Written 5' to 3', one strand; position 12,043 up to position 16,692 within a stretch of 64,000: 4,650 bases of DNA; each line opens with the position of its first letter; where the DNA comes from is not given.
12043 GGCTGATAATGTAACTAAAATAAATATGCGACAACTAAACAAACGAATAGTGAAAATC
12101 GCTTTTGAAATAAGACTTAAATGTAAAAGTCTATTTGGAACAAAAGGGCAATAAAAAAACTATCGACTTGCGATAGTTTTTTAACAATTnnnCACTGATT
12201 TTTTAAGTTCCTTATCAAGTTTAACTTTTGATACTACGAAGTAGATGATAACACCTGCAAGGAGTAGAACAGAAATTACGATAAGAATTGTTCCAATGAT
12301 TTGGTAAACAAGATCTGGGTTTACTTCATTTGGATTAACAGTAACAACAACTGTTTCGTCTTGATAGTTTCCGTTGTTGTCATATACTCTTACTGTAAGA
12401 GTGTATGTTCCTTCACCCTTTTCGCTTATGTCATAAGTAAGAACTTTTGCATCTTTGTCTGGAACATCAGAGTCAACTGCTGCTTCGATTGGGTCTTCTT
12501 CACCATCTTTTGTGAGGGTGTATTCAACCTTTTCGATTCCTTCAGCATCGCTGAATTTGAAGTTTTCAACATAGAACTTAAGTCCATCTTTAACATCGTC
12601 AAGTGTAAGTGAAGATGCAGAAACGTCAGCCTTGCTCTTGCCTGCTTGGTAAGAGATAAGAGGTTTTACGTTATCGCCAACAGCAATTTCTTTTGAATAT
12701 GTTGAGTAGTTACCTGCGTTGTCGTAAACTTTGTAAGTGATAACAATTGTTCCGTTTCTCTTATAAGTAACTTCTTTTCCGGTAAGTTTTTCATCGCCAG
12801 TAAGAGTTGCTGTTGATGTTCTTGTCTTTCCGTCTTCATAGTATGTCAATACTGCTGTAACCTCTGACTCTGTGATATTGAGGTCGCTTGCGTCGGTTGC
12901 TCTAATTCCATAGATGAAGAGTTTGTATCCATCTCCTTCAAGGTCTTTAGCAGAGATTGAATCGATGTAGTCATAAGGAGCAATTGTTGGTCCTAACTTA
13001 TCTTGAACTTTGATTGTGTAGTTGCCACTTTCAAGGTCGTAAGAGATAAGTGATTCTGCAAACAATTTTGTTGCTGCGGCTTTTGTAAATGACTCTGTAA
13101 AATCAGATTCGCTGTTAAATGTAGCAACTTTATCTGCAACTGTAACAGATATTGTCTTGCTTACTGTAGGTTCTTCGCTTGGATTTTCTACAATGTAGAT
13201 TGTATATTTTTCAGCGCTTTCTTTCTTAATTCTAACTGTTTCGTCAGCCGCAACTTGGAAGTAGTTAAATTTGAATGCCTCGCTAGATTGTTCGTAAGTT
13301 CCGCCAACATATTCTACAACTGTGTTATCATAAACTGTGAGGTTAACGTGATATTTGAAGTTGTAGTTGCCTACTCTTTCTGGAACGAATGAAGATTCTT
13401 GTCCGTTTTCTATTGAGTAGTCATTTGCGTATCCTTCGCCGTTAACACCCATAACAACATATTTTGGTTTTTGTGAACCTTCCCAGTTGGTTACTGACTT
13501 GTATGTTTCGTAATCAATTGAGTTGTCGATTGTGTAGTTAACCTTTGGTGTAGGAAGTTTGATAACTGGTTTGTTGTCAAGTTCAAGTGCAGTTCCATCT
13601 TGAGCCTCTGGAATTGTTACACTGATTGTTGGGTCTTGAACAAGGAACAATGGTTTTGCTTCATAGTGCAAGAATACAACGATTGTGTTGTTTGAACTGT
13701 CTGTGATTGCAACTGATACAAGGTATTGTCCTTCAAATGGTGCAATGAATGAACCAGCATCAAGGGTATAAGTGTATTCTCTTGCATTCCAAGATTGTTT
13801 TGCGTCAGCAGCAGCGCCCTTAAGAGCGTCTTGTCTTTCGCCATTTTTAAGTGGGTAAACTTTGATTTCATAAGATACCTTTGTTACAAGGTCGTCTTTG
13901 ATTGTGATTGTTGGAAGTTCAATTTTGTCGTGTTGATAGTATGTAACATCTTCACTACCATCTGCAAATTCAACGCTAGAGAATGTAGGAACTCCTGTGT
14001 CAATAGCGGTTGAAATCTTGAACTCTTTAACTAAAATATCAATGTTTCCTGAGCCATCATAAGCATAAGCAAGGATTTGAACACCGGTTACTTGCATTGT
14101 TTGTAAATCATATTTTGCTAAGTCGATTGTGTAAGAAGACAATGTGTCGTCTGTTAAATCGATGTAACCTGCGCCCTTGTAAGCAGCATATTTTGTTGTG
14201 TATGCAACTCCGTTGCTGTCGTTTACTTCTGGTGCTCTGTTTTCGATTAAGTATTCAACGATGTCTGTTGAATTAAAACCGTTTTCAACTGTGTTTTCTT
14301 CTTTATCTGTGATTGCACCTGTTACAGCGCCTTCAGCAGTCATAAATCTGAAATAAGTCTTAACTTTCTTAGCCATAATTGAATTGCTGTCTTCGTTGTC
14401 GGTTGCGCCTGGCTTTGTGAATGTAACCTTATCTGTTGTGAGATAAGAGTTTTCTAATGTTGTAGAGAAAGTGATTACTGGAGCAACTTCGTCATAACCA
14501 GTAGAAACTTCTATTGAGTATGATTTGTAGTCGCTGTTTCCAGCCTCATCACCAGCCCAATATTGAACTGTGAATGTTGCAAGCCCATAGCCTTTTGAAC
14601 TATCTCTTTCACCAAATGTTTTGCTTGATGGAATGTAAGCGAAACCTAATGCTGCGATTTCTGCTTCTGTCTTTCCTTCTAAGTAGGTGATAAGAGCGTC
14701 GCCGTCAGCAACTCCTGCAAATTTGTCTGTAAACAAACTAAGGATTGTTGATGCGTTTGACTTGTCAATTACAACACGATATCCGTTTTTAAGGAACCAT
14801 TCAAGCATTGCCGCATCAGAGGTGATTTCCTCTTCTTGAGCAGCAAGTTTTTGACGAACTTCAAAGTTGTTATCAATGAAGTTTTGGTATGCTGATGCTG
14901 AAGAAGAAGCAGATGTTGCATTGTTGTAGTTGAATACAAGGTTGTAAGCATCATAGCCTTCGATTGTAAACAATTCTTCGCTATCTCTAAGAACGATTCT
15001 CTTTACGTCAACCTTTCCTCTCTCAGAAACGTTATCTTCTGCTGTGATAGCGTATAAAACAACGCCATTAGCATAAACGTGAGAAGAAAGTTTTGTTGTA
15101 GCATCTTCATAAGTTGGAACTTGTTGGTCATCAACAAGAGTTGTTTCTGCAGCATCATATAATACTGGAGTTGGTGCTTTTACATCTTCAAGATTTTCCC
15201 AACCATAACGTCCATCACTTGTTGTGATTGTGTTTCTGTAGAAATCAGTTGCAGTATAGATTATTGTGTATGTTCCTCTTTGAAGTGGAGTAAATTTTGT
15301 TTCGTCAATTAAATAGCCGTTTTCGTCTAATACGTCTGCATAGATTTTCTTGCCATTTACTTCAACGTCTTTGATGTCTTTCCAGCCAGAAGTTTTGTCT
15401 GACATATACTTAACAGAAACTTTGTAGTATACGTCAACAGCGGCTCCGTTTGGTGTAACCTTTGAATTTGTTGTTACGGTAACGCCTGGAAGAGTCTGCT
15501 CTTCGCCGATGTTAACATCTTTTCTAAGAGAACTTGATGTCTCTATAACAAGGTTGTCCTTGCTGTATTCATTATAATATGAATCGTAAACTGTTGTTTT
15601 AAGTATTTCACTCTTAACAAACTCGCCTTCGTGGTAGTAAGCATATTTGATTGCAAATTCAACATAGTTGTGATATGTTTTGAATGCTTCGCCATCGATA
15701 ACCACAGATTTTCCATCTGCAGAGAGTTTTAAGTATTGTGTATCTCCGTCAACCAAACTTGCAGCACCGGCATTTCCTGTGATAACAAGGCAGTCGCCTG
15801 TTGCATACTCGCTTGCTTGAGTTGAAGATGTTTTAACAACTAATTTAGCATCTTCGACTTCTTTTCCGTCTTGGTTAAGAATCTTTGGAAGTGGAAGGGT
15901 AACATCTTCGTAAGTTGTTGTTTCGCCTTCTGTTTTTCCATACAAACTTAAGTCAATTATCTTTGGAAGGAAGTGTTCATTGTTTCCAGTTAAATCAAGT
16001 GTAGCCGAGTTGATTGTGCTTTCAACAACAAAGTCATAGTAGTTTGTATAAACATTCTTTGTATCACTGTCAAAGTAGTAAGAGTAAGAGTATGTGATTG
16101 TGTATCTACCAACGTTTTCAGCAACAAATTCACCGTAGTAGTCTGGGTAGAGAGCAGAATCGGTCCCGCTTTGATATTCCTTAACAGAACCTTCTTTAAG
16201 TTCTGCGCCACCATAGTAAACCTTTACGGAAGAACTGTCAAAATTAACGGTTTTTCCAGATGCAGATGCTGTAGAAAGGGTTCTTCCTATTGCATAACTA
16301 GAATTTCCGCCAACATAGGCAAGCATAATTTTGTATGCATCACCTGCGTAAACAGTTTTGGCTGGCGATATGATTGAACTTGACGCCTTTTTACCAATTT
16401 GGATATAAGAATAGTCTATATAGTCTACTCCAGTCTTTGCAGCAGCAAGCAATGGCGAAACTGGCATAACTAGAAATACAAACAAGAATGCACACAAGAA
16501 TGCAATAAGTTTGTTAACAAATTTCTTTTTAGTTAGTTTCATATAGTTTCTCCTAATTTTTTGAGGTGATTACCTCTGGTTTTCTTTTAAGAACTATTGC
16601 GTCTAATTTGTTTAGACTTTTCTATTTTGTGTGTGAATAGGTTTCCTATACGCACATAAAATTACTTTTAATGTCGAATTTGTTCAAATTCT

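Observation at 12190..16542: A 1,450-aa surface-protein gene occupies the slot after rplA where rplJ-rplL is expected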

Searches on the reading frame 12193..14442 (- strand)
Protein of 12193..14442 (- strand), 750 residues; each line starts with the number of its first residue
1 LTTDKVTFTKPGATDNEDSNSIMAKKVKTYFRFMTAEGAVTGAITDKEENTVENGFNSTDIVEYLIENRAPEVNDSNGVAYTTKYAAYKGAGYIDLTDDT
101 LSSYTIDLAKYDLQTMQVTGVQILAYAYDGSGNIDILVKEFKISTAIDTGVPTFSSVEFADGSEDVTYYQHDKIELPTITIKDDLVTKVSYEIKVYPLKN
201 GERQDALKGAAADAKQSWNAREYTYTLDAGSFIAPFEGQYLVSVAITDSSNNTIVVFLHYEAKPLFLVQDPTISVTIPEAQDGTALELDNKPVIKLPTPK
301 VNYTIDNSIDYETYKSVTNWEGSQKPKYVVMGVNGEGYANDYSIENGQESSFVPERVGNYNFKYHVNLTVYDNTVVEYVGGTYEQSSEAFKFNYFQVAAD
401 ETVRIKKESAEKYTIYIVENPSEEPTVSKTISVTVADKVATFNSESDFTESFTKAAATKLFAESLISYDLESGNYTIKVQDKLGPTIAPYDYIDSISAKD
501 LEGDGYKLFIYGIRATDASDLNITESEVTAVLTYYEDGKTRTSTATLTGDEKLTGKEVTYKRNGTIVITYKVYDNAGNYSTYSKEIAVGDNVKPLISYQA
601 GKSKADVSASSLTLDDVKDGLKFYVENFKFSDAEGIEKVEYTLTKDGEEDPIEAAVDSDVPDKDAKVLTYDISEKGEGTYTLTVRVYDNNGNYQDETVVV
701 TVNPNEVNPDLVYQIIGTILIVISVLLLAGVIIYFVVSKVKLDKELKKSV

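Call 49: predict_structure(alignment_id=A2)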
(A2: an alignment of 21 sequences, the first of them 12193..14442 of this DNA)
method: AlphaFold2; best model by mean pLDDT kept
length: 750 residues; sequences in the alignment: 21
mean_pLDDT: 80.2   pTM: 0.43
mean pLDDT of the five models: 80.2, 79.6, 76.9, 76.6, 76.5
residues with pLDDT >= 90: 156; 70-90: 454; 50-70: 117; < 50: 23
segments of 3 or more residues with pLDDT < 50: 16-23, 145-148, 384-386, 657-660
pLDDT, mean of each block of 10 residues (from residue 1): 69 57 67 82 72 76 74 62 76 85 84 76 82 76 57 86 66 85 82 85 74 82 89 80 86 87 67 86 87 91 87 83 79 91 80 90 91 86 55 82 84 85 78 78 71 74 84 91 93 86 89 93 95 79 91 94 90 94 87 80 85 83 88 80 85 63 72 80 83 84 67 61 77 77 61
secondary structure, 60 per line:
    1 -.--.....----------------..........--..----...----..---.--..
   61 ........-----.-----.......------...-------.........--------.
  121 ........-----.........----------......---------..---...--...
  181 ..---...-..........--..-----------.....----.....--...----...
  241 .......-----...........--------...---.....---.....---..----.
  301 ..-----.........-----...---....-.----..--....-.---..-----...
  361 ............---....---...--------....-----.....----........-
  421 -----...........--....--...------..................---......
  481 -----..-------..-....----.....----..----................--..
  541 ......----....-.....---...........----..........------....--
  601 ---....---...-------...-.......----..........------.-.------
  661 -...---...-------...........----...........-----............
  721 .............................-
elements in order (helices of 4 or more, strands of 3 or more residues): E5-9 E26-35 E44-46 H59-68 H81-86 E93-95 E103-107 E120-128 E134-142 E153-158 E173-175 E178-182 E190-199 E215-219 E224-228 E231-233 E238-247 E253-263 E272-274 H278-282 E300-302 E308-310 H311-316 E328-331 E342-345 E358-372 E376-379 E394-397 E403-407 E412-419 E426-436 E439-442 H454-464 E465-471 E475-480 H498-501 E506-510 E521-536 E539-546 H551-554 E556-560 E564-574 E579-588 E595-598 H604-607 E611-613 E621-623 E628-631 E636-645 E668-670 E678-688 E693-703 H709-749

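Call 52: fold_search(model_id=the predicted structure, library=pdb)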
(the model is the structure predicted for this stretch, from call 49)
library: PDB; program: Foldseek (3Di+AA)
matches with E <= 10: 1916; with E <= 0.001: 128
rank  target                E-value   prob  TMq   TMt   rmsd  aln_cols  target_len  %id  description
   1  6e6b_B                9.2e-10  1.00  0.13  0.15  35.6       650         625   12  Crystal structure of the Protocadherin GammaB4 extracellular domain (released 2019-04-10)
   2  7a7d_a                2.7e-09  1.00  0.13  0.15  28.9       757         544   10  Cadherin fit into cryo-ET map (released 2020-12-23)
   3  6e6b_A                8.2e-09  1.00  0.15  0.16  37.0       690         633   10  Crystal structure of the Protocadherin GammaB4 extracellular domain (released 2019-04-10)
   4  5szn_A                9.1e-09  1.00  0.15  0.19  29.9       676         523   10  Protocadherin gamma A9 extracellular cadherin domains 1-5 (released 2016-10-19)
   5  6vg4_A                9.1e-09  1.00  0.11  0.13  46.4       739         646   11  Human protocadherin 10 ectodomain (released 2020-03-11)
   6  5oj2_B                1.5e-08  1.00  0.13  0.13  35.3       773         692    9  Crystal structure of the chicken MDGA1 ectodomain (released 2017-08-23)
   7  4u4j                  1.6e-08  0.99  0.12  0.07  42.1       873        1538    9  Crystal structure of Salmonella alpha-2-macroglobulin mutant Y1175G (released 2014-09-17)
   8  5k6x_A                3.6e-08  1.00  0.10  0.19  40.5       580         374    9  Sidekick-2 immunoglobulin domains 1-4, crystal form 1 (released 2016-09-28)
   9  3q2w_A                3.6e-08  1.00  0.13  0.17  26.0       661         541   10  Crystal structure of mouse N-cadherin ectodomain (released 2011-02-23)
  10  5oj6_B                3.6e-08  1.00  0.15  0.16  36.8       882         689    8  Crystal structure of the chicken MDGA1 ectodomain in complex with the human neuroligin 1 (NL1(-A-B)) cholinesterase do (released 2017-08-23)
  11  5hcc_B                5.2e-08  1.00  0.12  0.13  36.4       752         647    8  Ternary complex of human Complement C5 with Ornithodoros moubata OmCI and Dermacentor andersoni RaCI3. (released 2016-03-30)
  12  3q2v_A                8.6e-08  1.00  0.12  0.15  29.0       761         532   11  Crystal structure of mouse E-cadherin ectodomain (released 2011-04-06)
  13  8coe_C                1.1e-07  1.00  0.11  0.12  36.5       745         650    8  complement C5 in complex with the LCP0195 nanobody (released 2024-01-03)
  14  8d40_B                1.6e-07  1.00  0.15  0.22  26.8       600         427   11  Crystal structure of human CELSR1 EC1-4 (released 2023-08-30)
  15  9g93_A                1.8e-07  0.98  0.09  0.11  31.1       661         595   10  CryoET structure of the in vitro grown Bacillus anthracis Sap S-layer (released 2024-12-18)
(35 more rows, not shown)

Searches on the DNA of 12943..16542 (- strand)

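Call 97: search_rna_families(sources=[L104, L105, L108, L109, L111, L116, L118, L119, L121, L122, L126], threshold=gathering)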
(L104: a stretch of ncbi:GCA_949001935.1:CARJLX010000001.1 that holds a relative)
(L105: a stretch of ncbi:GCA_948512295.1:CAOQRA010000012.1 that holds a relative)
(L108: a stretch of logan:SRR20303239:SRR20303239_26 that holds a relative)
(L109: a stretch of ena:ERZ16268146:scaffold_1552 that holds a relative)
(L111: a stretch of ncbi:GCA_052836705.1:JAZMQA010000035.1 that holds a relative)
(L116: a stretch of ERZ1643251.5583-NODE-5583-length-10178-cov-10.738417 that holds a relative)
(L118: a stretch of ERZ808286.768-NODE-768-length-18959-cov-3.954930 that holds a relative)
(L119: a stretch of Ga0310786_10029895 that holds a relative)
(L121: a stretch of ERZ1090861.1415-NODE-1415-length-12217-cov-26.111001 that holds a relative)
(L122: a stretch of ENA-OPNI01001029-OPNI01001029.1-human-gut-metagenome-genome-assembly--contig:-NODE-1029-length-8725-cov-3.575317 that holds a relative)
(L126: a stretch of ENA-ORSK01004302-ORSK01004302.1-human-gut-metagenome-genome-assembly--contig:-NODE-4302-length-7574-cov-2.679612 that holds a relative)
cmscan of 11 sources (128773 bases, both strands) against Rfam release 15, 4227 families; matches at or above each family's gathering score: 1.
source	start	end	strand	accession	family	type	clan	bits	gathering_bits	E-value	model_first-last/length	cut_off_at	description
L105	1185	1257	-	RF00005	tRNA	Gene; tRNA;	CL00001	71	29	3.4e-13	1-71/71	no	tRNA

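Call 103: search_rna_families(source=L109, start=10230, end=10480, threshold=evalue, max_evalue=1)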
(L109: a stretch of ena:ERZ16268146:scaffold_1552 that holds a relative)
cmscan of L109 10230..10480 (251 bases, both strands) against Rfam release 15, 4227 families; matches with E-value up to 1: 1.
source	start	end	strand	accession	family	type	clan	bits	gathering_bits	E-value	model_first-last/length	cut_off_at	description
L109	10384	10458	+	RF00559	L21_leader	Cis-reg; leader;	-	25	36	0.0051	1-77/77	no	Ribosomal protein L21 leader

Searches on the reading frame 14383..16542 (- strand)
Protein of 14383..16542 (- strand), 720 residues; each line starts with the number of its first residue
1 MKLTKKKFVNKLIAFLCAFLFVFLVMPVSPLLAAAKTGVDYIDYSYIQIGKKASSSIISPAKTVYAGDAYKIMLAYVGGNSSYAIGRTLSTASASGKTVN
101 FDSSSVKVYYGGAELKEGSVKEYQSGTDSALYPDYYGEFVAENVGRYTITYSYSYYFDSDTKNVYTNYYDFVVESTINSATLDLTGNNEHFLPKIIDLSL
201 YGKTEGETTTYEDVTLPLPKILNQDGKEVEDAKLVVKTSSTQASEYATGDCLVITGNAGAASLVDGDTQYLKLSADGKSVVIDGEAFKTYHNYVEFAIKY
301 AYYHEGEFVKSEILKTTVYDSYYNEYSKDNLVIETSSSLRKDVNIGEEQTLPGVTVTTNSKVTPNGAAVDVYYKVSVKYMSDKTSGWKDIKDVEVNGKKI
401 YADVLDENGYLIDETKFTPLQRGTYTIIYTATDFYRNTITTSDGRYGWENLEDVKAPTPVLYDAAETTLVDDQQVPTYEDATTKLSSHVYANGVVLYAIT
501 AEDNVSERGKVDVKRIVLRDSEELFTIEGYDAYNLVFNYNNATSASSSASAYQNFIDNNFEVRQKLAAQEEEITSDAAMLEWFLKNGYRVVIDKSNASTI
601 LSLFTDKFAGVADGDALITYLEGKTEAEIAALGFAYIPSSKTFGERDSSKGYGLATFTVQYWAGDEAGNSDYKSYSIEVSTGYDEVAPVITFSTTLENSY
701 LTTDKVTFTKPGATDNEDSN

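Call 47: predict_structure(alignment_id=A1)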
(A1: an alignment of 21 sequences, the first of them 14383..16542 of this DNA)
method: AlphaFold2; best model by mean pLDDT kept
length: 720 residues; sequences in the alignment: 21
mean_pLDDT: 73.3   pTM: 0.49
mean pLDDT of the five models: 73.3, 72.5, 72.1, 70.7, 68.8
residues with pLDDT >= 90: 124; 70-90: 367; 50-70: 99; < 50: 130
segments of 3 or more residues with pLDDT < 50: 1-7, 19-40, 52-57, 240-242, 260-268, 463-473, 480-491, 493-495, 497-508, 544-548, 681-720
pLDDT, mean of each block of 10 residues (from residue 1): 45 51 35 41 66 51 80 82 77 65 87 82 72 83 87 79 77 82 82 91 84 89 83 72 61 78 46 83 81 82 83 90 93 84 80 93 93 94 85 79 91 91 91 94 87 68 49 51 43 45 43 76 82 76 54 77 73 88 84 89 88 92 89 89 76 74 72 68 35 35 35 29
secondary structure, 60 per line:
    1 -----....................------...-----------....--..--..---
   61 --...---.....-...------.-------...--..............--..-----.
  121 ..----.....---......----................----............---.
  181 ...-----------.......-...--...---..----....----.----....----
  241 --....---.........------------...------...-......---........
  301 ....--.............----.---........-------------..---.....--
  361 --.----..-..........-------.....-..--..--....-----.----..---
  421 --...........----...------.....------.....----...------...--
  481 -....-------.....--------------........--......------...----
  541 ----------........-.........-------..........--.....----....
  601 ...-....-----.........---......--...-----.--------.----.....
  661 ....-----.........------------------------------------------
elements in order (helices of 4 or more, strands of 3 or more residues): H6-25 E32-34 E46-49 E63-65 E69-73 E75-77 E92-94 E97-110 E120-122 H127-131 E135-140 E145-157 E165-176 E180-183 E195-197 H198-201 E203-205 E208-210 E220-223 E233-236 H243-246 E250-258 E271-273 E280-282 H284-289 E293-304 E307-319 E331-335 E354-358 E371-380 E423-433 E438-440 E447-451 E458-462 E467-469 E476-478 H482-485 E493-497 E512-519 E522-527 E534-536 H551-558 H560-568 H576-585 E588-592 H597-603 H605-608 H614-622 H626-631 E634-636 E656-664 E670-678

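Call 51: fold_search(model_id=the predicted structure, library=pdb)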
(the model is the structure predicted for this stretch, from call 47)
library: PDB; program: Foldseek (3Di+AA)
matches with E <= 10: 1064; with E <= 0.001: 109
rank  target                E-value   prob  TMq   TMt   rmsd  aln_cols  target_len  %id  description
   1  9g93_A                2.4e-07  1.00  0.21  0.24  13.0       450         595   12  CryoET structure of the in vitro grown Bacillus anthracis Sap S-layer (released 2024-12-18)
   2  6vfw_E                6.4e-07  1.00  0.12  0.17  27.0       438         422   12  Crystal structure of human delta protocadherin 10 EC1-EC4 (released 2020-03-11)
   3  6vfp_A                6.8e-07  1.00  0.13  0.18  26.3       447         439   12  Crystal structure of human protocadherin 1 EC1-EC4 (released 2020-03-11)
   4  6vg4_A                6.8e-07  0.92  0.10  0.11  51.2       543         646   10  Human protocadherin 10 ectodomain (released 2020-03-11)
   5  7stz_C                1.0e-06  0.99  0.13  0.16  34.7       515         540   11  Crystal Structure of Human E-cadherin EC1-5 bound by mouse monoclonal antibody Fab mAb-1_19A11 (released 2022-01-26)
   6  9qk2_F                1.6e-06  0.98  0.11  0.12  18.4       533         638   11  Structure of the Complement classical and lectin pathway C3 convertase in complex with substrate C3 (released 2025-12-24)
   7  6vfw_A                1.8e-06  0.99  0.12  0.17  26.5       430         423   12  Crystal structure of human delta protocadherin 10 EC1-EC4 (released 2020-03-11)
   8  5cyx                  1.8e-06  0.99  0.11  0.19  26.1       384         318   10  Crystal Structure of Mouse Protocadherin-24 EC1-3 (released 2016-11-02)
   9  7stz_D                2.3e-06  0.97  0.12  0.17  32.5       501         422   11  Crystal Structure of Human E-cadherin EC1-5 bound by mouse monoclonal antibody Fab mAb-1_19A11 (released 2022-01-26)
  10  6vfw_C                3.9e-06  0.98  0.11  0.16  27.2       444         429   12  Crystal structure of human delta protocadherin 10 EC1-EC4 (released 2020-03-11)
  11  4m00_A                3.9e-06  0.87  0.10  0.14  29.5       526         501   10  Crystal structure of the ligand binding region of staphylococcal adhesion SraP (released 2014-06-18)
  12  8tri_B                4.4e-06  0.99  0.12  0.18  24.9       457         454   10  Crystal Structure of Mouse Cadherin-23 EC25-MAD28 F2894A (released 2024-08-28)
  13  5w1d                  4.4e-06  0.99  0.12  0.19  24.3       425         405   10  Crystal Structure of Mouse Protocadherin-15 EC4-7 (released 2018-06-06)
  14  6vfw_D                4.6e-06  0.98  0.12  0.17  26.9       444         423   11  Crystal structure of human delta protocadherin 10 EC1-EC4 (released 2020-03-11)
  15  6mga                  4.9e-06  0.98  0.13  0.19  27.0       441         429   12  Crystal Structure of Human Protocadherin-1 EC1-4 with glycosylation (released 2019-09-18)
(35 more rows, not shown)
